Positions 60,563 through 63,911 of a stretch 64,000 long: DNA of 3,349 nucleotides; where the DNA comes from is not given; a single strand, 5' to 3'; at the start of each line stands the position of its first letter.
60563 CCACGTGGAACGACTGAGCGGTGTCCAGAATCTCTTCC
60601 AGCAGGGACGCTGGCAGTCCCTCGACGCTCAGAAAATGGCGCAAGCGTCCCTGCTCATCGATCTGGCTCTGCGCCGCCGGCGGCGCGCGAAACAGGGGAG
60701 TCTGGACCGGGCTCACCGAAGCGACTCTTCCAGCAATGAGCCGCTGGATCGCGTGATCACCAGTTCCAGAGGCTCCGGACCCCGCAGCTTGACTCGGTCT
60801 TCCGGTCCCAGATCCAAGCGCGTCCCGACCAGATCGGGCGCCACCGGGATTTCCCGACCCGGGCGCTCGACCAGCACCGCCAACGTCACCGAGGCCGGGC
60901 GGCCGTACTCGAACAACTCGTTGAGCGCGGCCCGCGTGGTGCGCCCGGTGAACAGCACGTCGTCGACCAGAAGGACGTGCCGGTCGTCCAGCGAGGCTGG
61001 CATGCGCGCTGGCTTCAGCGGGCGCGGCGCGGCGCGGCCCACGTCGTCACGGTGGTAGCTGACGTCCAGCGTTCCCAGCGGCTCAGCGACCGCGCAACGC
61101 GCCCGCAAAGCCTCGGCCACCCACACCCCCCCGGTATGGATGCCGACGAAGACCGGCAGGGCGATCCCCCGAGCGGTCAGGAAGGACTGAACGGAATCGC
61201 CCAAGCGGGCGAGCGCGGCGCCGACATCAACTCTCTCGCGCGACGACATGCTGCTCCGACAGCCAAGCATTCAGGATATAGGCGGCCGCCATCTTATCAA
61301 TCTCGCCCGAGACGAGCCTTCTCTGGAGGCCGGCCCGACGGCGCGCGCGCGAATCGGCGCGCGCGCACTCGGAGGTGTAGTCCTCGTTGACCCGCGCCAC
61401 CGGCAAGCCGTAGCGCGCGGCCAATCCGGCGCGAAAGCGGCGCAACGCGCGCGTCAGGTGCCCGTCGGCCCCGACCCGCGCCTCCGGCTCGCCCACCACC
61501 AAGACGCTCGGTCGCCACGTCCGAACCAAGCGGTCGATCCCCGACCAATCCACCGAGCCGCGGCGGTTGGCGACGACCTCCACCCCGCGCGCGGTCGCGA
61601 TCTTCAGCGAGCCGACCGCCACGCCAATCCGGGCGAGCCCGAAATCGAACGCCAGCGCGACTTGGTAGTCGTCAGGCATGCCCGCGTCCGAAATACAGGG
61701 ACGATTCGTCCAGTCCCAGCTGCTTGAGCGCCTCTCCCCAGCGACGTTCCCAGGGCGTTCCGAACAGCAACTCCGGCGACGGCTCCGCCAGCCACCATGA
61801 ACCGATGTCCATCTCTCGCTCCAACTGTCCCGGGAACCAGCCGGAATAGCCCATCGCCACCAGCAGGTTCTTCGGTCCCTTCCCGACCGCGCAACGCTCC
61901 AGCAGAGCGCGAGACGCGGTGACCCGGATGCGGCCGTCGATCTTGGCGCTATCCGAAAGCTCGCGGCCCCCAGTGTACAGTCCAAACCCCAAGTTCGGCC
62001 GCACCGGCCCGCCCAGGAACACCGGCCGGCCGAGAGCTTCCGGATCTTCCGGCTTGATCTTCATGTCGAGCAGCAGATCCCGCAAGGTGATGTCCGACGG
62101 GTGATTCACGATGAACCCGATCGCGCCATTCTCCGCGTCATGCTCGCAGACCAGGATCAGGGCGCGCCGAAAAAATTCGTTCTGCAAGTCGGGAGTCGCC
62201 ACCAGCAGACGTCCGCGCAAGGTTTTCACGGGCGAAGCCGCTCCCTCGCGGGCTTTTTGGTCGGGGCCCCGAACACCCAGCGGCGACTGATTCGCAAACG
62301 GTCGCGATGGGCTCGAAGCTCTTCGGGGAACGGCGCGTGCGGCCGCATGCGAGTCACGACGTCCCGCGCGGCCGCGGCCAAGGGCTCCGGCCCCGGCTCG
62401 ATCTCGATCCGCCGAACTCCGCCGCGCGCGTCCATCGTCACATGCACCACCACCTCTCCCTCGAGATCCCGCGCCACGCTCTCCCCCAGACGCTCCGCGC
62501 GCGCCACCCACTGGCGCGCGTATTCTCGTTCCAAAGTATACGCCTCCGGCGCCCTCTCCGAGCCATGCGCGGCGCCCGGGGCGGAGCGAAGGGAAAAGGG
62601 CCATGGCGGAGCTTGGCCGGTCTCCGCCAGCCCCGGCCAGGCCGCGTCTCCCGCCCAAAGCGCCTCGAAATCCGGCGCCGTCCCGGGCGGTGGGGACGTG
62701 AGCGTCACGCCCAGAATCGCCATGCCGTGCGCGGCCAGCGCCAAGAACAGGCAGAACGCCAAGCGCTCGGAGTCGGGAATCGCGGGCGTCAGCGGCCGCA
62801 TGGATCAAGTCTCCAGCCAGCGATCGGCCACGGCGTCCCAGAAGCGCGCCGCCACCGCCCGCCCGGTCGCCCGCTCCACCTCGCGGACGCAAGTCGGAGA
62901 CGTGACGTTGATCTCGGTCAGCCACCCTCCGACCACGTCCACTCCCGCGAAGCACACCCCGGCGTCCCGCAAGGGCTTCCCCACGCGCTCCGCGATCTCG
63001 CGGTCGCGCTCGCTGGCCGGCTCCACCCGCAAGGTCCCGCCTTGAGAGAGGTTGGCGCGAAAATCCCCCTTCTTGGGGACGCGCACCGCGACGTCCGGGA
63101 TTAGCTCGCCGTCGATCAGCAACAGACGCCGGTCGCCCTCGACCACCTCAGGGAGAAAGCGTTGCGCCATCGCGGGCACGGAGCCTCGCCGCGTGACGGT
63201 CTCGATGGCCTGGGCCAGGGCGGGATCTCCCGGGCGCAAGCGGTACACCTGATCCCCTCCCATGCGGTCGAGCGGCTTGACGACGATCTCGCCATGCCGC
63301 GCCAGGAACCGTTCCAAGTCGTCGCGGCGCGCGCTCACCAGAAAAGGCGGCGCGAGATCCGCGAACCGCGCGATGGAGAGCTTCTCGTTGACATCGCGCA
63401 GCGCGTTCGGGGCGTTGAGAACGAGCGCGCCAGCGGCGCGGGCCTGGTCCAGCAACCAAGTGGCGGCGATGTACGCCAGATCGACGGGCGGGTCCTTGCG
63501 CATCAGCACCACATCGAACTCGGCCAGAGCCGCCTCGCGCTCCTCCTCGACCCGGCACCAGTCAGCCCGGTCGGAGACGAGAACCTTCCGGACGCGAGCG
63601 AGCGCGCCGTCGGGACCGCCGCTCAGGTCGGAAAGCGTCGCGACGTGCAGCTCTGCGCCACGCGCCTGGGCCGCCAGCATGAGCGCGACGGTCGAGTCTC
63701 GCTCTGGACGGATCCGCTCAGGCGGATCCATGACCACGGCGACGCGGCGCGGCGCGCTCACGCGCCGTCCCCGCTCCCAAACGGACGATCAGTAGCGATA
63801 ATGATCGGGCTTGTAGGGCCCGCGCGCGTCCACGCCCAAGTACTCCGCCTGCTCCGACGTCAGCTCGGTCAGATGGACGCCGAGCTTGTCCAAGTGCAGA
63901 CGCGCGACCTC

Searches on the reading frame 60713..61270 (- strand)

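Call 14: search_protein_families(library=pfam, proteins=[window:60713-61270:-], max_evalue=0.01)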
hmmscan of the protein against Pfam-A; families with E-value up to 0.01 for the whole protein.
window:60713-61270:- (185 aa): 2 families
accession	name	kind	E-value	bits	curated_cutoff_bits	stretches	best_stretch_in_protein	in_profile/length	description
PF00156.33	Pribosyltran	-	4.4e-16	59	26.3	1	39-143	31-133/158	Phosphoribosyl transferase domain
PF14681.12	UPRTase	-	0.00014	21.9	27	1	86-134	110-159/206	Uracil phosphoribosyltransferase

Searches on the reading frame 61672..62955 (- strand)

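Call 14: search_protein_families(library=pfam, proteins=[window:61672-62955:-], max_evalue=0.01)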
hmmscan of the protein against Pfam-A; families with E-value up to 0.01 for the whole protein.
window:61672-62955:- (427 aa): 1 family
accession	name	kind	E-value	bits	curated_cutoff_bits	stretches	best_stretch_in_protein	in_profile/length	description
PF02622.21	DUF179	-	6.3e-41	140.4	27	1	255-414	1-157/157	AlgH-like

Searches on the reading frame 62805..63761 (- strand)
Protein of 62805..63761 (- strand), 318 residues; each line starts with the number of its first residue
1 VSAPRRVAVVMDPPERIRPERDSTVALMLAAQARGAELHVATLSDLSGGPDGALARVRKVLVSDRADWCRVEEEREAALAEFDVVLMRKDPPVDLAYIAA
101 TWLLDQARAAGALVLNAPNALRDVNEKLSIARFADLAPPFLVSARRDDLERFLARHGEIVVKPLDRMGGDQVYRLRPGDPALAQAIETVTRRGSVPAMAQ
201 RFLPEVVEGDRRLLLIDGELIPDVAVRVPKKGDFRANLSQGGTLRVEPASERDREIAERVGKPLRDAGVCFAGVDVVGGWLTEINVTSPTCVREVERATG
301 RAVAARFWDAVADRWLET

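Call 14: search_protein_families(library=pfam, proteins=[window:62805-63761:-], max_evalue=0.01)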
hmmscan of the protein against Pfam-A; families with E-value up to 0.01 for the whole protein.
window:62805-63761:- (318 aa): 4 families
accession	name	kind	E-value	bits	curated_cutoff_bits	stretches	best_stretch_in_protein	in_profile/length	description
PF02955.21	GSH-S_ATP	-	8.5e-59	198.3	23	1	126-299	1-174/175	Prokaryotic glutathione synthetase, ATP-grasp domain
PF02951.20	GSH-S_N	-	7e-38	129.8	21.3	1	6-122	2-119/119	Prokaryotic glutathione synthetase, N-terminal domain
PF08443.16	RimK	-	3.2e-08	33.8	21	1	139-306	20-183/188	RimK-like ATP-grasp domain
PF14398.11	ATPgrasp_YheCD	-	0.00046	20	26.8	1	137-177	29-69/255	YheC/D like ATP-grasp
